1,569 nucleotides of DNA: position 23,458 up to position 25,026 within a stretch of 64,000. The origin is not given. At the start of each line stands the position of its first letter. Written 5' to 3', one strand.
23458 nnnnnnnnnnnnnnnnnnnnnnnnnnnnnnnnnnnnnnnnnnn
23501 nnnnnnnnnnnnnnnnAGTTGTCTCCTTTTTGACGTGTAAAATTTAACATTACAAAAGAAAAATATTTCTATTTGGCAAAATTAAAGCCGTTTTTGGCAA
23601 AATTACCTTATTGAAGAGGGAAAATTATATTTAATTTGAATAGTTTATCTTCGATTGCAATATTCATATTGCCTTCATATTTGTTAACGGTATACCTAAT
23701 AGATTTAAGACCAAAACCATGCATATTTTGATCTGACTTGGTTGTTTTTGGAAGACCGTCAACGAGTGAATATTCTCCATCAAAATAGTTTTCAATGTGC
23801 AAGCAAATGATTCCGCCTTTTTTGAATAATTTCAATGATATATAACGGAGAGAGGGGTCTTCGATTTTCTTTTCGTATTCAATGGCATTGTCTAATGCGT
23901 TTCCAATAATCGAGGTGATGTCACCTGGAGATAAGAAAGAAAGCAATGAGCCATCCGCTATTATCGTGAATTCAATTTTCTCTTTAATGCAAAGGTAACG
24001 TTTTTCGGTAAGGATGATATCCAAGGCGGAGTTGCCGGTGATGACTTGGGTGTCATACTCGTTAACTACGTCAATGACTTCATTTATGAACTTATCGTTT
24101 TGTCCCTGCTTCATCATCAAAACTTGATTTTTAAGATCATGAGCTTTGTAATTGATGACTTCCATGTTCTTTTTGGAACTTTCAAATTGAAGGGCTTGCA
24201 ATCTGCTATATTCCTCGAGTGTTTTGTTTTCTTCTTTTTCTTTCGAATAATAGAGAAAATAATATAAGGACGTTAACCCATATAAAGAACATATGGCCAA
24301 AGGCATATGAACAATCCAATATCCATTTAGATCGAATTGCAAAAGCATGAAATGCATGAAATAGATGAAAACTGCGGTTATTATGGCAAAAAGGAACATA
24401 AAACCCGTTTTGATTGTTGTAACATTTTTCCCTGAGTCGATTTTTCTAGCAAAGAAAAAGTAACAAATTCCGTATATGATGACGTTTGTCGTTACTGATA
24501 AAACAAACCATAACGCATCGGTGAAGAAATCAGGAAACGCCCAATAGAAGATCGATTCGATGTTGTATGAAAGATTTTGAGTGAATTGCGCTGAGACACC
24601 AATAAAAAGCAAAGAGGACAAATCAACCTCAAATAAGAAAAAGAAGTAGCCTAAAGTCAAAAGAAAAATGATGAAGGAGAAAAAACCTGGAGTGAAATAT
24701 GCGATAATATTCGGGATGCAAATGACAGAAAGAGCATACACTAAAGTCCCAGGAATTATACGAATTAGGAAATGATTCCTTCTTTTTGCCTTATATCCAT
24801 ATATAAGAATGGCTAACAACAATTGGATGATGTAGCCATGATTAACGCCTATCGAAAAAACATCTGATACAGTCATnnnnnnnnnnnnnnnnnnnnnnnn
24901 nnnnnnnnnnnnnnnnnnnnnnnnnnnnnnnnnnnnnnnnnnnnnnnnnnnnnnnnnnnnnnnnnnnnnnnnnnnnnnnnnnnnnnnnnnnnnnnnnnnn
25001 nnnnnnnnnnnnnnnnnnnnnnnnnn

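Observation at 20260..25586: Orphan AgrC/LytTR two-component system wired to a membrane-tethered GH3 glycosidase (cassette 1)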

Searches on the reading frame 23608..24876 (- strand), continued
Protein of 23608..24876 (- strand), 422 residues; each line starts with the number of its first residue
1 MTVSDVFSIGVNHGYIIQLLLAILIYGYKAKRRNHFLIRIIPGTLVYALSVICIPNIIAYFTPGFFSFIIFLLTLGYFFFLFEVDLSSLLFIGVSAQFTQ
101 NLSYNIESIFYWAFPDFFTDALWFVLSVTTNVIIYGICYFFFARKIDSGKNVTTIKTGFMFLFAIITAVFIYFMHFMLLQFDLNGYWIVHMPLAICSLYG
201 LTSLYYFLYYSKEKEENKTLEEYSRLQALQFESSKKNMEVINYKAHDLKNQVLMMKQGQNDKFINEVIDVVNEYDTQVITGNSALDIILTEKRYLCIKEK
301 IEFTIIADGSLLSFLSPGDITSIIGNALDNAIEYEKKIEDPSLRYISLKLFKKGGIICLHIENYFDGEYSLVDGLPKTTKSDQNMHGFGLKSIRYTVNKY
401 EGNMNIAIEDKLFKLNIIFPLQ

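Call 59: predict_structure(alignment_id=A1)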
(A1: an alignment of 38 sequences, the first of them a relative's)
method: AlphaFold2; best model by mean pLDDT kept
length: 422 residues; sequences in the alignment: 38
mean_pLDDT: 85.0   pTM: 0.70
mean pLDDT of the five models: 85.0, 84.4, 83.9, 83.6, 83.5
residues with pLDDT >= 90: 198; 70-90: 181; 50-70: 42; < 50: 1
segments of 3 or more residues with pLDDT < 50: none
pLDDT, mean of each block of 10 residues (from residue 1): 57 78 91 93 93 84 79 93 89 92 94 92 94 96 76 68 79 80 86 92 88 83 80 77 74 70 73 76 91 91 94 91 91 91 95 95 87 75 64 90 92 94 77
secondary structure, 60 per line:
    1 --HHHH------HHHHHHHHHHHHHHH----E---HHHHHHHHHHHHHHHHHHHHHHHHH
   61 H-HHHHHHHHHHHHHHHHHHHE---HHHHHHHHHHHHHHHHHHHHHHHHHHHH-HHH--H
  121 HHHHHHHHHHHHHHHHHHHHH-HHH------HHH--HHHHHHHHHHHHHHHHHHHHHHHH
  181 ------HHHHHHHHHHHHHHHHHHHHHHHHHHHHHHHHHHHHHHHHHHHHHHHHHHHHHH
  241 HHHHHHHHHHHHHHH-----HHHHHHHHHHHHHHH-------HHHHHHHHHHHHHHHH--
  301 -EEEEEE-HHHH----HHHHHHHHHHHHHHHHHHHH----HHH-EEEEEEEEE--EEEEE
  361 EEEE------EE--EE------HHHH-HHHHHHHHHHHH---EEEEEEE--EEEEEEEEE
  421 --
elements in order: H3-6 H13-27 H36-61 H63-81 H86-113 H120-141 H157-180 H187-255 H261-275 H283-298 E302-307 H309-312 H317-336 E345-353 E356-364 H383-386 H388-399 E403-409 E412-420

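Call 61: fold_search(model_id=the predicted structure, library=pdb)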
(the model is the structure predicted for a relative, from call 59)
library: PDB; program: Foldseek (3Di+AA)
matches with E <= 10: 734; with E <= 0.001: 157
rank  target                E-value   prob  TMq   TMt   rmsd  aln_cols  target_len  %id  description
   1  6e95_A                2.7e-06  1.00  0.27  0.45  10.8       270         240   16  Chimeric structure of Saccharomyces cerevisiae GCN4 leucine zipper fused to Staphylococcus aureus AgrC cytoplasmic his (released 2019-02-27)
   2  9eut_A                3.1e-06  1.00  0.25  0.16  13.7       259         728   14  Cryo-EM structure of the full-length Pseudomonas aeruginosa bacteriophytochrome in its Pr state (released 2024-09-04)
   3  6e52_A                3.3e-06  1.00  0.30  0.48   9.7       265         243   16  Chimeric structure of Saccharomyces cerevisiae GCN4 leucine zipper fused to Staphylococcus aureus AgrC cytoplasmic his (released 2019-02-27)
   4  8vc9_C                5.0e-06  1.00  0.27  0.30  20.9       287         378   14  Hybrid response regulator LvrB from Leptospira / phosphorylated REC form (released 2024-12-18)
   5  8vc9_F                5.8e-06  1.00  0.27  0.30  20.2       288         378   14  Hybrid response regulator LvrB from Leptospira / phosphorylated REC form (released 2024-12-18)
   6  9jfj_C                6.1e-06  1.00  0.26  0.45  12.3       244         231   15  Crystal structure of the cytoplasmic domain of ZraS in ADP-bound form (released 2025-03-26)
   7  8vc9_D                6.1e-06  1.00  0.26  0.29  20.6       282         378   13  Hybrid response regulator LvrB from Leptospira / phosphorylated REC form (released 2024-12-18)
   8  9jfj_A                6.7e-06  1.00  0.27  0.47  12.8       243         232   14  Crystal structure of the cytoplasmic domain of ZraS in ADP-bound form (released 2025-03-26)
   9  4cb0_B                7.8e-06  1.00  0.25  0.45  11.6       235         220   14  Crystal structure of CpxAHDC in complex with ATP (hexagonal form) (released 2014-02-12)
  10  4biw_B                9.0e-06  1.00  0.26  0.44  11.5       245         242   12  Crystal structure of CpxAHDC (hexagonal form) (released 2014-02-12)
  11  5lfk_B                1.0e-05  1.00  0.27  0.46  11.2       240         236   13  Crystal structure of CpxAHDC (hemiphosphorylated form) (released 2017-06-07)
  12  8vc9_A                1.0e-05  1.00  0.28  0.30  20.5       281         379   14  Hybrid response regulator LvrB from Leptospira / phosphorylated REC form (released 2024-12-18)
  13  9jfj_D                1.1e-05  1.00  0.27  0.46  18.0       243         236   17  Crystal structure of the cytoplasmic domain of ZraS in ADP-bound form (released 2025-03-26)
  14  4biy_A                1.1e-05  1.00  0.25  0.45  16.6       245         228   13  Crystal structure of CpxAHDC (monoclinic form 2) (released 2014-02-12)
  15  8g3a_D                1.3e-05  1.00  0.25  0.31  22.0       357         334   13  BceAB-S nucleotide free TM state 1 (released 2023-06-21)
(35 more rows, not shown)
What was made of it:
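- On AgrC-type (HPK10-like) histidine kinases: The top Foldseek hit is the AgrC cytoplasmic module (call 61).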

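Call 78: search_protein_families(library=pfam, proteins=[L015:15411-16058:-, L012:2692-4908:+, L025:3522-5759:+, L038:16342-17124:+, L018:7158-7598:+, L030:3070-3750:+, L034:302-1045:-, L036:2749-3657:+], max_evalue=0.001)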
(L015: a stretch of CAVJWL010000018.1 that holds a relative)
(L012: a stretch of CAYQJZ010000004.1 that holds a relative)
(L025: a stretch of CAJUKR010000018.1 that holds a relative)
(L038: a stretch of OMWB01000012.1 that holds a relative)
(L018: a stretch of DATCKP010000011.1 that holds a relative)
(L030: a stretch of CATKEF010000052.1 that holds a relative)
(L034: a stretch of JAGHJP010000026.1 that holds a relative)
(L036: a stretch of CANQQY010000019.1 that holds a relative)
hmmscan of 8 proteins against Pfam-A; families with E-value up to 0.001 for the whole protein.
L015:15411-16058:- (215 aa): 1 family
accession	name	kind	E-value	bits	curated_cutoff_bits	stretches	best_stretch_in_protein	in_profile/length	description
PF04138.20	GtrA_DPMS_TM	-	1e-05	26.1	26.1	1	97-192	24-116/117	GtrA/DPMS, transmembrane domain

L012:2692-4908:+ (738 aa): 7 families
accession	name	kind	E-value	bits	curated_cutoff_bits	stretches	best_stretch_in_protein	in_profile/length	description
PF02836.23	Glyco_hydro_2_C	-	9.7e-29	100.9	21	1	256-544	5-297/302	Glycosyl hydrolases family 2, TIM barrel domain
PF22666.2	Glyco_hydro_2_N2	-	1e-09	39.1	27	1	52-124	49-123/167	Glycosyl hydrolase 2 galactose-binding domain-like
PF02837.24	Glyco_hydro_2_N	-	6.4e-09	36.4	28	1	35-149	39-169/169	Glycosyl hydrolases family 2, sugar binding domain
PF00703.27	Glyco_hydro_2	-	1e-07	33.1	23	1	165-245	20-101/109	Glycosyl hydrolases family 2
PF16355.11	DUF4982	-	1.9e-05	25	23.9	0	565-600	3-42/61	Domain of unknown function (DUF4982)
PF22820.2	TcaA_3rd_4th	-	7.6e-05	23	27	0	565-611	2-48/73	TcaA protein 3rd/4th domain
PF13364.12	BetaGal_ABD2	-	0.00023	22.3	23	0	32-121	16-109/112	Beta-galactosidase second all-beta domain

L025:3522-5759:+ (745 aa): 1 family
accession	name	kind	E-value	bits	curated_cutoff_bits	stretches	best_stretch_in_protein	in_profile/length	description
PF07523.18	Big_3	-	3.1e-05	24.6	21.2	1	128-188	5-65/68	Bacterial Ig-like domain (group 3)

L038:16342-17124:+ (260 aa): 9 families
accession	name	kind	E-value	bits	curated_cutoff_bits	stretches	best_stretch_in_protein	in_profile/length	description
PF00005.33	ABC_tran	-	6.8e-37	127.6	25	1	51-193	2-136/137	ABC transporter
PF02463.25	SMC_N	-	4.3e-06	26.8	40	0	165-240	136-213/220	RecF/RecN/SMC N terminal domain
PF13304.12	AAA_21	-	4.7e-06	27.3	27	0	62-121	1-63/304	AAA domain, putative AbiEii toxin, Type IV TA system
PF09818.15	ABC_ATPase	-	0.00029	20.4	23.2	0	56-98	76-114/283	P-loop domain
PF13401.12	AAA_22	-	0.00038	21.2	27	0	61-95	6-33/130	AAA domain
PF03193.22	RsgA_GTPase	-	0.00046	20.5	30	1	45-89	92-135/174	RsgA GTPase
PF20720.3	nSTAND3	-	0.00049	20.3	27.2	0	45-80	2-37/155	Novel STAND NTPase 3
PF13604.12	AAA_30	-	0.00054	20.2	27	0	59-83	17-41/191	AAA domain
PF13481.12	AAA_25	-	0.00076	19.6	27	0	56-77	29-50/195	AAA domain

L018:7158-7598:+ (146 aa): 0 families

L030:3070-3750:+ (226 aa): 0 families

L034:302-1045:- (247 aa): 0 families

L036:2749-3657:+ (302 aa): 2 families
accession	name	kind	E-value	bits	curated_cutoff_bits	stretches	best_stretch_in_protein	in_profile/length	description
PF03466.25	LysR_substrate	-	5.8e-39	134.1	28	1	91-295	4-206/209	LysR substrate binding domain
PF00126.33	HTH_1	-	2.1e-23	82.5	26.6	1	4-62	1-59/60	Bacterial regulatory helix-turn-helix protein, lysR family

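Call 81: search_protein_families(library=pfam, proteins=[L026:4150-7119:+, L026:3628-4146:+, L026:9964-10827:-], max_evalue=0.001)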
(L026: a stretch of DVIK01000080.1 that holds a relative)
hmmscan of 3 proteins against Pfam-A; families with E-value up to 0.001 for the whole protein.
L026:4150-7119:+ (989 aa): 1 family
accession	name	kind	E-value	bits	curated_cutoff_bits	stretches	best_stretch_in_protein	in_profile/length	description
PF07523.18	Big_3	-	5.7e-06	26.9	21.2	1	600-664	4-68/68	Bacterial Ig-like domain (group 3)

L026:3628-4146:+ (172 aa): 0 families

L026:9964-10827:- (287 aa): 1 family
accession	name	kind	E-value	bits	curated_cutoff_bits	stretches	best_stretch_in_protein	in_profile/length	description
PF00248.27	Aldo_ket_red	-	4.3e-51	174.2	24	2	25-191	16-195/291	Aldo/keto reductase family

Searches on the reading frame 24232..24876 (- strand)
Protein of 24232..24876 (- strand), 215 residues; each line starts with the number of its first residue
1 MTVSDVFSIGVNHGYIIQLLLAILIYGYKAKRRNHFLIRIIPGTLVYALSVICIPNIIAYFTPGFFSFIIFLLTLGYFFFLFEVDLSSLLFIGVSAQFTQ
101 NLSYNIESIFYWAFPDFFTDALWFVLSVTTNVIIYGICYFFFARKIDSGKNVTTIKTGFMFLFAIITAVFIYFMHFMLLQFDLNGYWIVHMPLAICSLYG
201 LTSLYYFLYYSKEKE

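Call 76: search_protein_representatives(protein=window:24232-24876:-)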
Query: 215 residues. Proteins with E-value up to 0.001 (for the whole library): 54; up to 1e-10: 21; up to 1e-30: 8. The best 54 are listed.
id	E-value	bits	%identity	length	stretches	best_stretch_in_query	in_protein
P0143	1.1e-45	172.8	99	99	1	1-88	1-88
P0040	1.5e-40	156.0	40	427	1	1-210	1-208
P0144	1.4e-39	152.8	38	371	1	1-214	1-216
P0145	3.0e-38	148.5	42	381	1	1-213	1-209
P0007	1.9e-37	145.9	38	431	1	1-214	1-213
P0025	1.0e-35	140.3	37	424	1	1-215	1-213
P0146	1.7e-33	133.0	34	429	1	1-213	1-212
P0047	1.7e-31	126.4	36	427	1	1-209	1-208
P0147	7.4e-26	108.0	31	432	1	4-208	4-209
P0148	3.2e-23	99.4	46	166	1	3-128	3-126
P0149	5.6e-23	98.6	37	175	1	2-152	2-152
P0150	1.6e-21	93.8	46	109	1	1-108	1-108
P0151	2.2e-21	93.4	44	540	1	5-121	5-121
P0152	8.1e-21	91.5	28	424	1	5-204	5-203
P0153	3.4e-20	89.5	33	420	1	1-215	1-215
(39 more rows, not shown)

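Call 88: predict_structure(alignment_id=A3)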
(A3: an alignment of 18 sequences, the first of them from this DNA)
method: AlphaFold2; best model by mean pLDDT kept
length: 212 residues; sequences in the alignment: 18
mean_pLDDT: 86.0   pTM: 0.84
mean pLDDT of the five models: 86.0, 85.6, 85.4, 84.7, 83.6
residues with pLDDT >= 90: 105; 70-90: 84; 50-70: 22; < 50: 1
segments of 3 or more residues with pLDDT < 50: none
pLDDT, mean of each block of 10 residues (from residue 1): 66 75 89 93 92 83 77 91 90 93 94 93 93 96 76 73 86 83 89 94 85 63
secondary structure, 60 per line:
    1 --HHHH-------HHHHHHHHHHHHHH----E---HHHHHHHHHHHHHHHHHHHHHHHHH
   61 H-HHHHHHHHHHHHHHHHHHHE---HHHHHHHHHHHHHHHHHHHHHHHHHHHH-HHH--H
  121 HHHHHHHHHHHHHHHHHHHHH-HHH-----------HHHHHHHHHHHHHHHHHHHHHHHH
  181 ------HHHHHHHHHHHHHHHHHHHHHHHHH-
elements in order: H3-6 H14-27 H36-61 H63-81 H86-113 H120-141 H157-180 H187-211
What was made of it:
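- On AgrC-type (HPK10-like) histidine kinases: AF2 model of the sensor: pLDDT 86, pTM 0.84 (call 88).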

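Call 90: fold_search(model_id=the predicted structure, library=pdb)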
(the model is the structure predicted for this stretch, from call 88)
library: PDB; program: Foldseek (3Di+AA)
matches with E <= 10: 372; with E <= 0.001: 0
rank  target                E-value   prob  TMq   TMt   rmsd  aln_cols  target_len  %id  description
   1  8irs_R                2.5e-01  0.23  0.21  0.18  14.5       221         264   13  Dopamine Receptor D2R-Gi-Rotigotine complex (released 2023-06-07)
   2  8qj2_A                3.9e-01  0.16  0.20  0.18  15.5       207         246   12  Structure of active state MC4R in complex with a potent ligand mimicking nanobody (released 2024-09-25)
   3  2y03_A                6.2e-01  0.12  0.19  0.16  15.7       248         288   14  TURKEY BETA1 ADRENERGIC RECEPTOR WITH STABILISING MUTATIONS AND BOUND AGONIST ISOPRENALINE (released 2011-01-12)
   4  9bhm_R                7.2e-01  0.12  0.22  0.18  15.9       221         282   13  Human proton sensing receptor GPR68 in complex with miniGs (released 2025-01-22)
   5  4ami_B                7.9e-01  0.11  0.20  0.16  15.6       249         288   13  Turkey beta1 adrenergic receptor with stabilising mutations and bound biased agonist bucindolol (released 2012-05-23)
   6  4daj_B                9.1e-01  0.13  0.19  0.11  14.2       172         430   17  Structure of the M3 Muscarinic Acetylcholine Receptor (released 2012-02-22)
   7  6h7j_B                9.6e-01  0.09  0.19  0.15  15.2       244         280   11  ACTIVATED TURKEY BETA1 ADRENOCEPTOR WITH BOUND AGONIST ISOPRENALINE AND NANOBODY Nb80 (released 2018-10-17)
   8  8gee_R                9.6e-01  0.09  0.19  0.16  15.2       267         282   14  CryoEM structure of beta-2-adrenergic receptor in complex with nucleotide-free Gs heterotrimer (#15 of 20) (released 2024-03-06)
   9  5a8e                  1.0e+00  0.12  0.17  0.14  15.1       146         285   15  thermostabilised beta1-adrenoceptor with rationally designed inverse agonist 7-methylcyanopindolol bound (released 2015-09-30)
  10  4bvn                  1.0e+00  0.12  0.17  0.14  15.2       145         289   15  Ultra-thermostable beta1-adrenoceptor with cyanopindolol bound (released 2014-04-02)
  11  2y00_A                1.0e+00  0.10  0.21  0.17  15.7       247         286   14  TURKEY BETA1 ADRENERGIC RECEPTOR WITH STABILISING MUTATIONS AND BOUND PARTIAL AGONIST DOBUTAMINE (CRYSTAL DOB92) (released 2011-01-12)
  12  3zpr_B                1.1e+00  0.12  0.17  0.13  15.2       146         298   14  Thermostabilised turkey beta1 adrenergic receptor with 4-methyl-2-(piperazin-1-yl) quinoline bound (released 2013-04-03)
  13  6h7l_B                1.1e+00  0.08  0.17  0.14  18.0       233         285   13  ACTIVATED TURKEY BETA1 ADRENOCEPTOR WITH BOUND PARTIAL AGONIST DOBUTAMINE AND NANOBODY Nb6B9 (released 2018-10-17)
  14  6h7l_A                1.1e+00  0.08  0.17  0.14  16.6       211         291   12  ACTIVATED TURKEY BETA1 ADRENOCEPTOR WITH BOUND PARTIAL AGONIST DOBUTAMINE AND NANOBODY Nb6B9 (released 2018-10-17)
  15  8w1a_B                1.2e+00  0.12  0.21  0.17  16.2       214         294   12  Cryo-EM Structure of KSHV ORF74 Apo Dimer at 2.8A (released 2025-08-27)
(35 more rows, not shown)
